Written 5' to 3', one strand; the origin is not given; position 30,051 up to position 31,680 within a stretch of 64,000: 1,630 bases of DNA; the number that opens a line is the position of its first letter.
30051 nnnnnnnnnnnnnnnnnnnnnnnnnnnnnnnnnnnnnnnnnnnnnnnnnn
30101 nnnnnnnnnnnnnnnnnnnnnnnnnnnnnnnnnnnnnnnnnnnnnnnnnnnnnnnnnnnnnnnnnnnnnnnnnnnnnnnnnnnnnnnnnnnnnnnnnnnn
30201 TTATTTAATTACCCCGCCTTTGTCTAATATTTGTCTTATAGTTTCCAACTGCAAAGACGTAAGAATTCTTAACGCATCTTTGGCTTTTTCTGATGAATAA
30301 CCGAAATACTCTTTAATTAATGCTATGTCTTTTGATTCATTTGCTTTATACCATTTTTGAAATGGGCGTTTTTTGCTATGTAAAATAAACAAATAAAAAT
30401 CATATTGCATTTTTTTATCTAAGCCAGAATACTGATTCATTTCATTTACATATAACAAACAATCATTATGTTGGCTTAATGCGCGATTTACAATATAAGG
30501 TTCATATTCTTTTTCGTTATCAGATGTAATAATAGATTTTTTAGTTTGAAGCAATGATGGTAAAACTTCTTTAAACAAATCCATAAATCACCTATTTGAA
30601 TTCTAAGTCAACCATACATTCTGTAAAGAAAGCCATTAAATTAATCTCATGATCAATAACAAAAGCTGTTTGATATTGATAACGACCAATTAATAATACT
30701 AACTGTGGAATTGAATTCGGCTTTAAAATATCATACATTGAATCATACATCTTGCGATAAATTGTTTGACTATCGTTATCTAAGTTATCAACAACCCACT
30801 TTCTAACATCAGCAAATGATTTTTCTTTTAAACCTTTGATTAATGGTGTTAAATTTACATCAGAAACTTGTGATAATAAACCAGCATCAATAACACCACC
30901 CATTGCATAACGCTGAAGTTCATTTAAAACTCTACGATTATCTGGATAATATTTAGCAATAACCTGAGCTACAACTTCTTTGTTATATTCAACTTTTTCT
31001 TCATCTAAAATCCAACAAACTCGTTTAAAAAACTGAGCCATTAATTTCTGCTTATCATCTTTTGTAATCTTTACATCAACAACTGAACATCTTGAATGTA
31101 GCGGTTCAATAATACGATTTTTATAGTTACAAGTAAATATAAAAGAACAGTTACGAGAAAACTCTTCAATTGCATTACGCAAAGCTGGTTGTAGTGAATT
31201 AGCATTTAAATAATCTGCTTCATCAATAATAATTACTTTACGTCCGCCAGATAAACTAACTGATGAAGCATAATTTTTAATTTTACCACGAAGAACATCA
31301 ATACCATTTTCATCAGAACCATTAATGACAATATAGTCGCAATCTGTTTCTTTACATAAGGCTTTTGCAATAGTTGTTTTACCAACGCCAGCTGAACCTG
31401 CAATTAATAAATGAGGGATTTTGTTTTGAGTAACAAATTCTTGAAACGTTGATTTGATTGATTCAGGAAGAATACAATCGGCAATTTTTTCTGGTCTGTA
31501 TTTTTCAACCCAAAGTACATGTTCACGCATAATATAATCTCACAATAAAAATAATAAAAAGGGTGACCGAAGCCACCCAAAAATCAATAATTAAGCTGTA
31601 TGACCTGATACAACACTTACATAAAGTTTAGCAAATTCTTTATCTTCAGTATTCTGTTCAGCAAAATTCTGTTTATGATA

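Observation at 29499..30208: Free-standing GIY-YIG endonuclease gene preceded by late promoter plus RBS-proximal hairpin (T4 seg/I-TevI-like translational control)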

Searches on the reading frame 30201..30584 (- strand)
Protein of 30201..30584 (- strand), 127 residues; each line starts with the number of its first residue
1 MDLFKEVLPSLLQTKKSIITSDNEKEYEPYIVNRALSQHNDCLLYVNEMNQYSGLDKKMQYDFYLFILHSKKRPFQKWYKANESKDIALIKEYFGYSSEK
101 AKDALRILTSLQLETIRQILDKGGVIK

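Call 3: search_protein_families(library=pfam, proteins=[window:30201-30584:-], max_evalue=0.1)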
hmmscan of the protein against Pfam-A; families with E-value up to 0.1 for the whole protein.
window:30201-30584:- (127 aa): 2 families
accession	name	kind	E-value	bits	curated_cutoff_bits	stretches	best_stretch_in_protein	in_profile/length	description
PF16790.10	Phage_clamp_A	-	5.9e-11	43.4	27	1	15-109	14-117/144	Bacteriophage clamp loader A subunit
PF09624.15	DUF2393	-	0.068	13.6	26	1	31-99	69-136/146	Protein of unknown function (DUF2393)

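Call 4: search_protein_families(library=phrogs, proteins=[window:30201-30584:-], max_evalue=0.01)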
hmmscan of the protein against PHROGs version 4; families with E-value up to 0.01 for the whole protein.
window:30201-30584:- (127 aa): 2 families
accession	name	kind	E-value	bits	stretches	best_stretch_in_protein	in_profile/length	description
phrog_225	-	DNA, RNA and nucleotide metabolism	5.2e-40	138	1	4-125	23-147/160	clamp loader of DNA polymerase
phrog_30971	-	DNA, RNA and nucleotide metabolism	2.1e-28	99.5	1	44-124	1-80/82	clamp loader of DNA polymerase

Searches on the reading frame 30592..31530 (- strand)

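Call 3: search_protein_families(library=pfam, proteins=[window:30592-31530:-], max_evalue=0.1)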
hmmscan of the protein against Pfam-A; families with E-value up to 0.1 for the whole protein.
window:30592-31530:- (312 aa): 43 families (the best 25 are shown)
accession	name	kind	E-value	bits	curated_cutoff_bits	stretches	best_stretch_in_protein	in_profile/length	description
PF00004.35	AAA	-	4.9e-17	63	21.2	1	41-150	1-125/131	ATPase family associated with various cellular activities (AAA)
PF21328.3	Gp44_lid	-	1.2e-14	54.6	27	1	159-220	1-63/63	Sliding-clamp-loader large subunit, AAA+ ATPase lid domain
PF13177.12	DNA_pol3_delta2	-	2.5e-12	47.5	27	1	67-154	72-158/161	DNA polymerase III, delta subunit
PF13401.12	AAA_22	-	7.7e-08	33.2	27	2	84-132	75-120/130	AAA domain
PF13173.12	AAA_14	-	3.9e-07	30.6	27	1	41-133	5-96/129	AAA domain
PF03215.21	Rad17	-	8e-06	26.4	23.8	1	5-67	7-74/186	Rad17 P-loop domain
PF13191.12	AAA_16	-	5.8e-05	24.1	32.6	1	28-62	15-48/167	AAA ATPase domain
PF05496.18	RuvB_N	-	0.00026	21.2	27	1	12-124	2-111/159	Holliday junction DNA helicase RuvB P-loop domain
PF20720.3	nSTAND3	-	0.00028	21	27.2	1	40-141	19-107/155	Novel STAND NTPase 3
PF03266.21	NTPase_1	-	0.0003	21.1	23.9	0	40-64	1-25/168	NTPase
PF04851.21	ResIII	-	0.00058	20.2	22.5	0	86-133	115-159/164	Type III restriction enzyme, res subunit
PF25199.1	nSTAND_NTPase5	-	0.00076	19.8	34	1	28-136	31-134/145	Novel STAND NTPase 5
PF05673.19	DUF815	-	0.00096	18.8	23.8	1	24-159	39-173/249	Protein of unknown function (DUF815)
PF07728.20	AAA_5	-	0.0013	19.2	22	1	40-123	1-92/139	AAA domain (dynein-related subfamily)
PF00005.33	ABC_tran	-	0.0018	19.3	25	1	40-84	13-61/137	ABC transporter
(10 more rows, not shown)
